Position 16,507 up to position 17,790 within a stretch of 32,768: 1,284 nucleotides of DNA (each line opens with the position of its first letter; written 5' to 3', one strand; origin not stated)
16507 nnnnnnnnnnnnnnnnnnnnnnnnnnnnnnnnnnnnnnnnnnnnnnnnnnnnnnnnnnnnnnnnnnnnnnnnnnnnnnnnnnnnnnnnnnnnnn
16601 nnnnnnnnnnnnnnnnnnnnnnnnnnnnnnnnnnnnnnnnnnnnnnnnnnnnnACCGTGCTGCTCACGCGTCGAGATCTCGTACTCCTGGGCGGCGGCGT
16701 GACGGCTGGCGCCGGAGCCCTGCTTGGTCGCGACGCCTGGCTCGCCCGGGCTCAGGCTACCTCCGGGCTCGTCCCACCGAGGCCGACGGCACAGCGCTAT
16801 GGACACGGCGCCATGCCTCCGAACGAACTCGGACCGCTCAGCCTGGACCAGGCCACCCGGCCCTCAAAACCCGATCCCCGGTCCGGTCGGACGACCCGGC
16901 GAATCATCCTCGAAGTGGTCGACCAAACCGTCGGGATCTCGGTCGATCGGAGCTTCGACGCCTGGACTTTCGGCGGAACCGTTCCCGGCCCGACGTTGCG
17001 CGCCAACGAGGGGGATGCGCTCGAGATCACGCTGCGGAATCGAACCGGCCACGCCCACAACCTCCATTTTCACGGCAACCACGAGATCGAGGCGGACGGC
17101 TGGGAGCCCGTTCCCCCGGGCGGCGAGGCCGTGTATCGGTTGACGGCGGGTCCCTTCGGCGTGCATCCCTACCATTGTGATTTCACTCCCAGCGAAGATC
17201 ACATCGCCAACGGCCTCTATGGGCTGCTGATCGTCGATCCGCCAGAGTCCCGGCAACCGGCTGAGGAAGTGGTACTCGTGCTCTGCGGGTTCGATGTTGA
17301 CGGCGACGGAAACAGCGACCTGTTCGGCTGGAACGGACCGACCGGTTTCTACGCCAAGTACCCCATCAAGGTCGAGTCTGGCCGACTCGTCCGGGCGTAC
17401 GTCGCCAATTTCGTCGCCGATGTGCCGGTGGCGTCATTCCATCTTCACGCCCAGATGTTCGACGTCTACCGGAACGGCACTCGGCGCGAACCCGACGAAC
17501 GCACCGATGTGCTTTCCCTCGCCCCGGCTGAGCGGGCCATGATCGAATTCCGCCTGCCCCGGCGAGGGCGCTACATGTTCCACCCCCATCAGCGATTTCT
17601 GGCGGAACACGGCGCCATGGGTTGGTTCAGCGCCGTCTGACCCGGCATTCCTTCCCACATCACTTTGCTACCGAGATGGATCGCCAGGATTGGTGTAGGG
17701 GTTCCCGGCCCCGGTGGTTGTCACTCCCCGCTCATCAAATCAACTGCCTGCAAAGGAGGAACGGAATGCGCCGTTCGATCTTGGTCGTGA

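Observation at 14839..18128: Compact three-gene periplasmic copper module of unknown function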

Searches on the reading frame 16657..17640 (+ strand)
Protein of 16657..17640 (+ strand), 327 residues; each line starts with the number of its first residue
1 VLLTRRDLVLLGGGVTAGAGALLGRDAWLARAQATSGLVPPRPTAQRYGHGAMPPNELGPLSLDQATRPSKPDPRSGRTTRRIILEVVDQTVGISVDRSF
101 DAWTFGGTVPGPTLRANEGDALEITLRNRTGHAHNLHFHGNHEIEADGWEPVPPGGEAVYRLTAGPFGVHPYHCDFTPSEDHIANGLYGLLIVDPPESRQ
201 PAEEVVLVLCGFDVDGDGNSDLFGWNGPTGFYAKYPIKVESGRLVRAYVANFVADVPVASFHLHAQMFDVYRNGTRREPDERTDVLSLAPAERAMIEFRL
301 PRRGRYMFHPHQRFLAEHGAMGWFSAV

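Call 3: search_protein_families(library=pfam, proteins=[window:16657-17640:+], max_evalue=0.01)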
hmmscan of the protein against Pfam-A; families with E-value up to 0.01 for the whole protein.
window:16657-17640:+ (327 aa): 2 families
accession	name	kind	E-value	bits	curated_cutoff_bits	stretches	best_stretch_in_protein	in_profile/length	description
PF07731.20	Cu-oxidase_2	-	3.9e-20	72.5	20.4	1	224-324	21-131/137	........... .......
PF07732.21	Cu-oxidase_3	-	2.8e-16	60.1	21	1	100-197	15-118/119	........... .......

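Call 4: search_protein_families(library=ncbifam, proteins=[window:16657-17640:+], max_evalue=0.01)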
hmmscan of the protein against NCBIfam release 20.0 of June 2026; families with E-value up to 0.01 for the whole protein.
window:16657-17640:+ (327 aa): 5 families
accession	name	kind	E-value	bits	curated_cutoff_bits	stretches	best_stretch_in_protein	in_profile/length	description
TIGR02376.1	Cu_nitrite_red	equivalog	1.7e-22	80.2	296.3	1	75-199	22-150/326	copper-containing nitrite reductase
TIGR01480.1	copper_res_A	subfamily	2.6e-13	49.3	478.95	2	71-197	36-164/593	copper resistance system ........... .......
TIGR03388.1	ascorbase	equivalog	2.4e-08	33.1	614.8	1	104-200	24-126/542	L-ascorbate oxidase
TIGR03389.1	laccase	equivalog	4.2e-06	25.8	558.9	1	103-150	25-71/539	laccase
NF008205.1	PRK10965.1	equivalog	4.7e-06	25.7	525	1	81-199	46-169/529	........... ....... CueO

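Call 5: search_solved_structures(query=window:16657-17640:+, max_evalue=0.001, show_alignments=2)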
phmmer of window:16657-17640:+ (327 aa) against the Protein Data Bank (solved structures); distinct sequences matched with E-value up to 0.001: 208 (the best 60 are shown).
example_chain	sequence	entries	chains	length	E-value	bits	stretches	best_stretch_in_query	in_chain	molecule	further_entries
3gdc_A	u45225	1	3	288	3.4e-58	200.5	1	76-325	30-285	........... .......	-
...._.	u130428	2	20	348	7.8e-50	173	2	76-203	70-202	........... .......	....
9cck_C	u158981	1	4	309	4.4e-38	134.4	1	86-323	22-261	Copper-containing nitrite reductase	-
9cck_A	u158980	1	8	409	1.1e-37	133.1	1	87-323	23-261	Copper-containing nitrite reductase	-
6tfd_A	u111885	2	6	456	2.2e-27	99.2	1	50-324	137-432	Copper-containing nitrite reductase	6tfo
2dv6_A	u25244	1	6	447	4.2e-27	98.3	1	60-324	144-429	Nitrite reductase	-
9kws_A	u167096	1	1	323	9.5e-27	97.1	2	82-202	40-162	Copper-containing nitrite reductase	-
9kwt_A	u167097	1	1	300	1.2e-26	96.8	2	83-202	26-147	Copper-containing nitrite reductase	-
3wkq_A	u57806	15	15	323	1.8e-26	96.2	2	82-202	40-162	Nitrite reductase | Copper-containing nitrite reductase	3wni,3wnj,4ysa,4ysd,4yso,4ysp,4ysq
3wi9_A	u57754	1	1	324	2.1e-26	96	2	83-202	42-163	Nitrite reductase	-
3x1e_A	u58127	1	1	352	2.5e-26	95.8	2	82-202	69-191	Nitrite reductase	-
3wia_A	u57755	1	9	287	2.6e-26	95.7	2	85-202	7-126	Nitrite reductase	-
2yqb_A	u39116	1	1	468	6.9e-26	94.3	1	66-208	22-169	COPPER-CONTAINING NITRITE REDUCTASE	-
6qpt_A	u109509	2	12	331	1e-25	93.7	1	66-208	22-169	Copper-containing nitrite reductase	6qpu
5obo_A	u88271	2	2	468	1.7e-25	93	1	66-208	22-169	Nitrite reductase, copper-containing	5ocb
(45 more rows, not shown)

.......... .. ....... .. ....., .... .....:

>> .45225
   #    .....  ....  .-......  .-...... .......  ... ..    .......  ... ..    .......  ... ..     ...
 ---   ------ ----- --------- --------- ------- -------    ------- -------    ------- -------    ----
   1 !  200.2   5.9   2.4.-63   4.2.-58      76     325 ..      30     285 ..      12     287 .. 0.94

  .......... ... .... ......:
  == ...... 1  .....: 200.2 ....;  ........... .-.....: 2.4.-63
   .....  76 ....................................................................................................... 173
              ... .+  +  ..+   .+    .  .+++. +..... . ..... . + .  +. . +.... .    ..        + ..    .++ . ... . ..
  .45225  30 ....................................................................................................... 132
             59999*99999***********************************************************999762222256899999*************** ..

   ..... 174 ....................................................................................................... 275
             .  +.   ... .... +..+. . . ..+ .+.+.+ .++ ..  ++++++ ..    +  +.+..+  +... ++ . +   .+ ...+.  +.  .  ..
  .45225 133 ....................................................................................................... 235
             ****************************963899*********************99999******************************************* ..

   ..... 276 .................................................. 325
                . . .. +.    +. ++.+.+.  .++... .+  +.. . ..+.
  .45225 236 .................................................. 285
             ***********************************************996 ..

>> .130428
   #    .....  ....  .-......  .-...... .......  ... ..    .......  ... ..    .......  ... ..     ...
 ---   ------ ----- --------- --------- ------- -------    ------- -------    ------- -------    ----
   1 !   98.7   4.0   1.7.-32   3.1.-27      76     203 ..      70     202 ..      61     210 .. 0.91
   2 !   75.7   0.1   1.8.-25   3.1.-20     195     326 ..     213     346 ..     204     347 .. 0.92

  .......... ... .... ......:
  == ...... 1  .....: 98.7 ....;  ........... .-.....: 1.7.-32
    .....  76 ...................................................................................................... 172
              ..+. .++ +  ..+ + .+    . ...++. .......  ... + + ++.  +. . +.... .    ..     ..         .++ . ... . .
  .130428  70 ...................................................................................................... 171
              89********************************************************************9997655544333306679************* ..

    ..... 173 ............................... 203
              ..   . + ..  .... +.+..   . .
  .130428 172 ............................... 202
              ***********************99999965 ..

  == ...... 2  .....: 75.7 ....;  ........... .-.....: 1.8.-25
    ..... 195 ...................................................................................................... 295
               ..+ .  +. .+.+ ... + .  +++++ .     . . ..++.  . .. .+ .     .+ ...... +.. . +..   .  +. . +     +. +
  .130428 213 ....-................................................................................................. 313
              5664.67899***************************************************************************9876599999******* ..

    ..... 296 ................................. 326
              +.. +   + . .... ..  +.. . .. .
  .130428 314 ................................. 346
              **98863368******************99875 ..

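Call 14: find_homologous_proteins(query=window:16657-17640:+, max_evalue=0.00001)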
Query window:16657-17640:+ (327 aa): 2327 proteins with E <= 0.00001 among 8000 candidates; the best 120 are listed.
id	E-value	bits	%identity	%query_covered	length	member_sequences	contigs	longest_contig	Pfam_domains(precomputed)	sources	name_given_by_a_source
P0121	5.3e-192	655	85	100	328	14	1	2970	PF07731.21,PF07732.22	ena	-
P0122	1.1e-189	648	83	100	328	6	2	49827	PF07731.21,PF07732.22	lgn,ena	-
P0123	1.2e-177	608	81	100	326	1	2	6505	PF07731.21,PF07732.22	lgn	-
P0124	4.4e-158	544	78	87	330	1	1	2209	PF07731.21,PF07732.22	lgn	-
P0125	1.3e-155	536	70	100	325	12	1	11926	PF07731.21,PF07732.22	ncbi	-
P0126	1.7e-148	512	69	99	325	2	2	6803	PF07731.21,PF07732.22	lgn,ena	-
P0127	5.6e-148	511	67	99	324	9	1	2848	PF07731.21,PF07732.22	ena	-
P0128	7.0e-148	510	68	99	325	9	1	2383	PF07731.21,PF07732.22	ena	-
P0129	1.5e-146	506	72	90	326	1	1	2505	PF07731.21,PF07732.22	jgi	-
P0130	2.9e-145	502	68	100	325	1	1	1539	PF07731.21,PF07732.22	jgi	jgi:FtsP/CotA-like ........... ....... with cupredoxin domain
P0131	4.5e-145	501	73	87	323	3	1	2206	PF07731.21,PF07732.22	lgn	-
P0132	1.8e-143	496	67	99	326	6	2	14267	PF07731.21,PF07732.22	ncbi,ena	-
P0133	4.8e-143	494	71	91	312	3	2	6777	PF07731.21,PF07732.22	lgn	-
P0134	4.0e-142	491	66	92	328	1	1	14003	PF07731.21,PF07732.22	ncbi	ncbi:MAG: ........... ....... domain-containing protein [Gemmatimonadota bacterium]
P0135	5.4e-142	491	64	100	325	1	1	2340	PF07731.21,PF07732.22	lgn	-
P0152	8.6e-129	448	61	99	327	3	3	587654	PF07731.21,PF07732.22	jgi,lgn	-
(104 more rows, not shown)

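Call 20: find_related_loci(query=A1, collection=genome_contigs, flank=8000)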
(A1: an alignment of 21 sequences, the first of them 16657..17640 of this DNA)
Query A1 (327 aa) in genome_contigs; peptide patterns used: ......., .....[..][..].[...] (x = any residue, [..] = any of these).
599 stretches matched a pattern (row limit reached: there are more); 566 encode a relative of the query (tblastn E <= 1e-3); the best 80 are kept; 80 distinct loci.
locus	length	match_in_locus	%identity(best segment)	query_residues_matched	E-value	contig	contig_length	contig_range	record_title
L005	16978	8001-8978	84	3-327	3e-179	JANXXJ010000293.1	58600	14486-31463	MAG: Gemmatimonadetes bacterium isolate GL140_2_metabat_77 GL140_2_k141_3422996, whole genome shotgun sequence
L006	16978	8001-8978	84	3-327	1e-176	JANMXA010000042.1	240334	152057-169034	MAG: Gemmatimonadota bacterium isolate OTE_88_metabat_202 OTE_88_k141_4290279, whole genome shotgun sequence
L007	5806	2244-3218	71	1-327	6e-151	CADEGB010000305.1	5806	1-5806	MAG: uncultured Gemmatimonadetes bacterium isolate Gemmatimonadetes sp. RBC063 genome assembly, contig: MAG063_305, whol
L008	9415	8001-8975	68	3-327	2e-144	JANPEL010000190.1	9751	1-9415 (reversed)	MAG: Gemmatimonadota bacterium isolate VAR_78_metabat_238 VAR_78_k141_4202640, whole genome shotgun sequence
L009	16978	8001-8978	64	1-327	6e-133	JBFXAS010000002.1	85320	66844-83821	MAG: Gemmatimonadales bacterium isolate CA_2019_TPBS_28 NODE_2227_length_85320_cov_4.323102_TPBS, whole genome shotgun s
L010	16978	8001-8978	64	1-327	6e-132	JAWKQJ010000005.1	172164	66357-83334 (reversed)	MAG: Gemmatimonadales bacterium isolate ABC2.113 ABC2.113.fa-5, whole genome shotgun sequence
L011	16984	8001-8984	61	1-327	2e-128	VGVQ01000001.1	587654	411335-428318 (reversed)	MAG: Gemmatimonadetes bacterium isolate K_Offshore_80m_m1_181 K_Offshore_80m_m1_181_Ga0194132_10000001, whole genome sho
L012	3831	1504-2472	59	3-327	4e-127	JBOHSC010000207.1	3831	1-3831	MAG: Gemmatimonadales bacterium isolate TC-S_metabat2.bin.185_sub k127_112162, whole genome shotgun sequence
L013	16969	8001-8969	58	3-327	1e-120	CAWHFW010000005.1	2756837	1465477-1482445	MAG: uncultured Gemmatimonadales bacterium isolate MFD00392.bin.2.68 genome assembly, contig: contig_5291, whole genome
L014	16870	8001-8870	68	38-327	1e-130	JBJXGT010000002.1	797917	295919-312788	MAG: Gemmatimonadales bacterium isolate F1F2.bin.18 k127_9204396, whole genome shotgun sequence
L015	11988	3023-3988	58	3-327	2e-116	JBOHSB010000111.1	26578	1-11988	MAG: Gemmatimonadales bacterium isolate TC-S_metawrap_bin.265 k127_4332802, whole genome shotgun sequence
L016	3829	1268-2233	57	3-327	5e-115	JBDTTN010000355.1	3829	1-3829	MAG: Gemmatimonadota bacterium isolate cluster3_bin.297 NODE_147758_length_3829_cov_6.651033, whole genome shotgun seque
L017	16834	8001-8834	62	48-327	2e-112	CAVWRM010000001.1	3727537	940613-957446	MAG: uncultured Gemmatimonadales bacterium isolate MFD04944.bin.1.90 genome assembly, contig: contig_25021, whole genome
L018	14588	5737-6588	60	44-327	3e-112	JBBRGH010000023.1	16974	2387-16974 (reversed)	MAG: Gemmatimonadales bacterium isolate Co_metawrap_2612 Cmw_2612_k141_14019757_length_16974_cov_6.0000, whole genome sh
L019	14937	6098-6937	59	48-327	2e-110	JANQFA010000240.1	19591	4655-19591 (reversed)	MAG: Myxococcota bacterium isolate PL23a_bin.57 k99_6746902, whole genome shotgun sequence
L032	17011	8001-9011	51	3-327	2e-101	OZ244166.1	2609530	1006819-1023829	MAG: Acidimicrobiia bacterium isolate d3657b15-20e7-4375-8b11-4b40448e64b8 genome assembly, chromosome: 1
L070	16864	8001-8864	52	39-324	5e-95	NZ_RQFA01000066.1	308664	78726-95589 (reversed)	Leptospira gomenensis strain 201800299 contig_0002, whole genome shotgun sequence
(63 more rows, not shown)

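Call 31: search_dna_similar(query=window:16657-17640:+, collection=plasmids, mode=protein, max_rows=30, max_evalue=1e-20)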
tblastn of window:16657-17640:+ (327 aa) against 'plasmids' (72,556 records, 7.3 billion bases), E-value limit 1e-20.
Records with a match: 254; places in all: 258; records where one place covers at least 80% of the query: 64.
Best place of each record, by identity: <60% 254.
By first word of the organism name: Ralstonia 98; Pseudosulfitobacter 37; Rhodococcus 30; Pseudomonas 13; Sinorhizobium 10; Shinella 6; Sulfitobacter 6; Arthrobacter 4; Paenarthrobacter 4; Cytobacillus 3; and 31 more.
By predicted mobility (MOB-suite, as given by PLSDB): mobilizable 109; conjugative 81; non-mobilizable 64.
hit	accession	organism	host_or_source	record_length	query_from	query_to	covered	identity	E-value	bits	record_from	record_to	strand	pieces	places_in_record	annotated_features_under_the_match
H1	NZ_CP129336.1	Rhodococcus sp. M8-33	cell culture,nitrile contaminated soil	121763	63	324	80%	43.1%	2e-58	209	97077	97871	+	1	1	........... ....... domain-containing protein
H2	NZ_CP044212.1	Rhodococcus ruber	cell culture,landfill cover soil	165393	63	324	80%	43.1%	2e-58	209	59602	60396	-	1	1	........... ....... domain-containing protein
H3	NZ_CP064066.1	Rhodococcus sp. M8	cell culture,nitrile contaminated soil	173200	63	324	80%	43.1%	2e-58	209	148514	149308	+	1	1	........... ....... domain-containing protein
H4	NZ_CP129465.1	Rhodococcus sp. M8-35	cell culture,nitrile contaminated soil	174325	63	324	80%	43.1%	2e-58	209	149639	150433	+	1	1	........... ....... domain-containing protein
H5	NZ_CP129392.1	Rhodococcus sp. M8-20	cell culture,nitrile contaminated soil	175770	63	324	80%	43.1%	2e-58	209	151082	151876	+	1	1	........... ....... domain-containing protein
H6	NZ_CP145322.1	Rhodococcus ruber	-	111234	63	324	80%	43.1%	2e-58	209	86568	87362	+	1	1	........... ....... domain-containing protein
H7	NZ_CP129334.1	Rhodococcus sp. M8-50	cell culture,nitrile contaminated soil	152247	63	324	80%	43.1%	4e-58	209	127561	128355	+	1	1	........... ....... domain-containing protein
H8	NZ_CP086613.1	Shinella zoogloeoides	-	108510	31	327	91%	37.8%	2e-53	195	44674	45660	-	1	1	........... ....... domain-containing protein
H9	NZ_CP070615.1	Rhodococcus pseudokoreensis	cell culture,rhizosphere of apple ...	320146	77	326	76%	44.7%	5e-56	202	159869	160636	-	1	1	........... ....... domain-containing protein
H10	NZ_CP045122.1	Rubrobacter marinus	single pure culture,marine sediment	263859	44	325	86%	39.6%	3e-60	215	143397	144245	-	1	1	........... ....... domain-containing protein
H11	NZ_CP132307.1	Shinella sumterensis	Homo sapiens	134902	35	327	90%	38.0%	8e-53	193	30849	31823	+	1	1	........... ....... domain-containing protein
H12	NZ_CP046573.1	Rhodococcus sp. WAY2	cell culture,bacterial consortium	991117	63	327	81%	41.2%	4e-56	203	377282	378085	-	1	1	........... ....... domain-containing protein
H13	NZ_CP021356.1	Rhodococcus oxybenzonivorans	river sediment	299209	77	327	77%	43.4%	5e-59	211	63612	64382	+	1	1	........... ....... domain-containing protein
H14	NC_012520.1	Rhodococcus opacus B4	-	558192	77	327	77%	43.4%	1e-58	211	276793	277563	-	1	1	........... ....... domain-containing protein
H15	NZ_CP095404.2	Rhodococcus opacus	Whole organism,nitrophenolics and ...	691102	77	327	77%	43.4%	1e-58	211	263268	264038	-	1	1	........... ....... domain-containing protein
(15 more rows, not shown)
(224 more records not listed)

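Call 32: get_annotated_region(hit=H1, flank=7000)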
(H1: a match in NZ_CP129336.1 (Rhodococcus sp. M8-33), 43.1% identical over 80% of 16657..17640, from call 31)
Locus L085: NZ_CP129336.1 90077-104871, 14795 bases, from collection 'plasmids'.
description: Rhodococcus sp. M8-33 plasmid unnamed1
organism: Rhodococcus sp. M8-33 (NCBI taxid 3058377)
taxonomy: Bacteria; Actinomycetota; Actinomycetes; Mycobacteriales; Nocardiaceae; Rhodococcus; Rhodococcus sp. M8-33
host: -; source: cell culture,nitrile contaminated soil; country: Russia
typing (MOB-suite, as given by PLSDB): conjugative; relaxase MOBF; mating-pair formation MPF_T
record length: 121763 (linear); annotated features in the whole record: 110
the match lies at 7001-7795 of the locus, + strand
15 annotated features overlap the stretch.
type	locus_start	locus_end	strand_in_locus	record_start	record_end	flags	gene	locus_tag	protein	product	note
CDS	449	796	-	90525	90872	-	-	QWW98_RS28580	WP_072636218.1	DUF3703 domain-containing protein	-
CDS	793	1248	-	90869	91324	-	lspA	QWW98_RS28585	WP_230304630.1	signal peptidase II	GO:0009306 - protein secretion [Evidence IEA]; GO:0006508 - proteolysis [Evidence IEA]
CDS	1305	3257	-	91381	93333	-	-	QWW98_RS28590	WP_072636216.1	cation-translocating P-type ATPase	-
CDS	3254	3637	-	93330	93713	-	-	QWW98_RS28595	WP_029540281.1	metalloregulator ArsR/SmtB family transcription factor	GO:0006355 - regulation of DNA-templated transcription [Evidence IEA]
CDS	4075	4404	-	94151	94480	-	-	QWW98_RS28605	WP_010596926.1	cupin domain-containing protein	-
CDS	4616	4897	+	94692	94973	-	-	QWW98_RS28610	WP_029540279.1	SHOCT domain-containing protein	-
CDS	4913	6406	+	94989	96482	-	-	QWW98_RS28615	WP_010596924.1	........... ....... family protein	-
CDS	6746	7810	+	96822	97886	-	-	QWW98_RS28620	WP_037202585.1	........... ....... domain-containing protein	-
CDS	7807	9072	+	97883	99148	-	-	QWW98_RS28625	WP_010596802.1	metal transporter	-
CDS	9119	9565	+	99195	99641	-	-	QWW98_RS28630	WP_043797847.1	Rieske (2Fe-2S) protein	-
CDS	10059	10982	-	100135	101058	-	-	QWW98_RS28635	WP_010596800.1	cation diffusion facilitator family transporter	-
CDS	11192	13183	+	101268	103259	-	-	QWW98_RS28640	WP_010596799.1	cytochrome c oxidase assembly protein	-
CDS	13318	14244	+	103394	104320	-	-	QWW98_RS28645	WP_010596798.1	M23 family metallopeptidase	GO:0006508 - proteolysis [Evidence IEA]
CDS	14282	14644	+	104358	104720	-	-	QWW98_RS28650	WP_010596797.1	BlaI/MecI/CopY family transcriptional regulator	GO:0045892 - negative regulation of DNA-templated transcription [Evidence IEA]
CDS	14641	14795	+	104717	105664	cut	-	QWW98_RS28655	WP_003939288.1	M56 family metallopeptidase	-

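Call 33: get_annotated_region(hit=H10, flank=7000)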
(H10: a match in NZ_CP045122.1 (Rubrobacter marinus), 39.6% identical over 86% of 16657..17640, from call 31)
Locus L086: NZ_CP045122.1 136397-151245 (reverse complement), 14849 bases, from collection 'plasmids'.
description: Rubrobacter marinus strain SCSIO 52915 plasmid unnamed1, complete sequence
organism: Rubrobacter marinus (NCBI taxid 2653852)
taxonomy: Bacteria; Actinomycetota; Rubrobacteria; Rubrobacterales; Rubrobacteraceae; Rubrobacter; Rubrobacter marinus
host: -; source: single pure culture,marine sediment; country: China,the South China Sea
typing (MOB-suite, as given by PLSDB): non-mobilizable
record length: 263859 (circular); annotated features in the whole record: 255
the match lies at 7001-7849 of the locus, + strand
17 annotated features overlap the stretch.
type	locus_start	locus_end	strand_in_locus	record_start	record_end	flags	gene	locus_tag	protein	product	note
CDS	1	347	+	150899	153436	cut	-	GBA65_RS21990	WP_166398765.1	cation-translocating P-type ATPase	-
CDS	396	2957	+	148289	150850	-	-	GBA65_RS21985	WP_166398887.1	heavy metal translocating P-type ATPase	-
CDS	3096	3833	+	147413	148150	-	-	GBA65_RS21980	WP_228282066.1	ZIP family metal transporter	GO:0055085 - transmembrane transport [Evidence IEA]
CDS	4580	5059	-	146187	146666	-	-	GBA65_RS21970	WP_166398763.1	CbtA family protein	-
CDS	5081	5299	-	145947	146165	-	-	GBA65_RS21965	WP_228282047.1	CbtB-domain containing protein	-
CDS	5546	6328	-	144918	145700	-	-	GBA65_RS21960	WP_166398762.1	metal-dependent transcriptional regulator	-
CDS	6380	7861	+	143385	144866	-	-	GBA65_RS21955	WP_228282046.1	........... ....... domain-containing protein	-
CDS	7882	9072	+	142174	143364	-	-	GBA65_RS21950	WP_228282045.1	metal transporter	-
CDS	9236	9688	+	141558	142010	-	-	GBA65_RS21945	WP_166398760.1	DoxX family protein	-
CDS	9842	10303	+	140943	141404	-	-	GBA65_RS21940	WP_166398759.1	Rieske (2Fe-2S) protein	-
CDS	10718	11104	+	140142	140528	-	-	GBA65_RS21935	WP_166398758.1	hypothetical protein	-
CDS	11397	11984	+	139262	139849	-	-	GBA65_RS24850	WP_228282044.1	universal stress protein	-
CDS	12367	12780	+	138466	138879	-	-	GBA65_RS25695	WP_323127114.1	divalent metal cation transporter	-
CDS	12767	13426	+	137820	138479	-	-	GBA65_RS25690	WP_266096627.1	Nramp family divalent metal transporter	GO:0055085 - transmembrane transport [Evidence IEA]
CDS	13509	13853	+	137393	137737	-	-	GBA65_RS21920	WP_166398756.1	metalloregulator ArsR/SmtB family transcription factor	GO:0006355 - regulation of DNA-templated transcription [Evidence IEA]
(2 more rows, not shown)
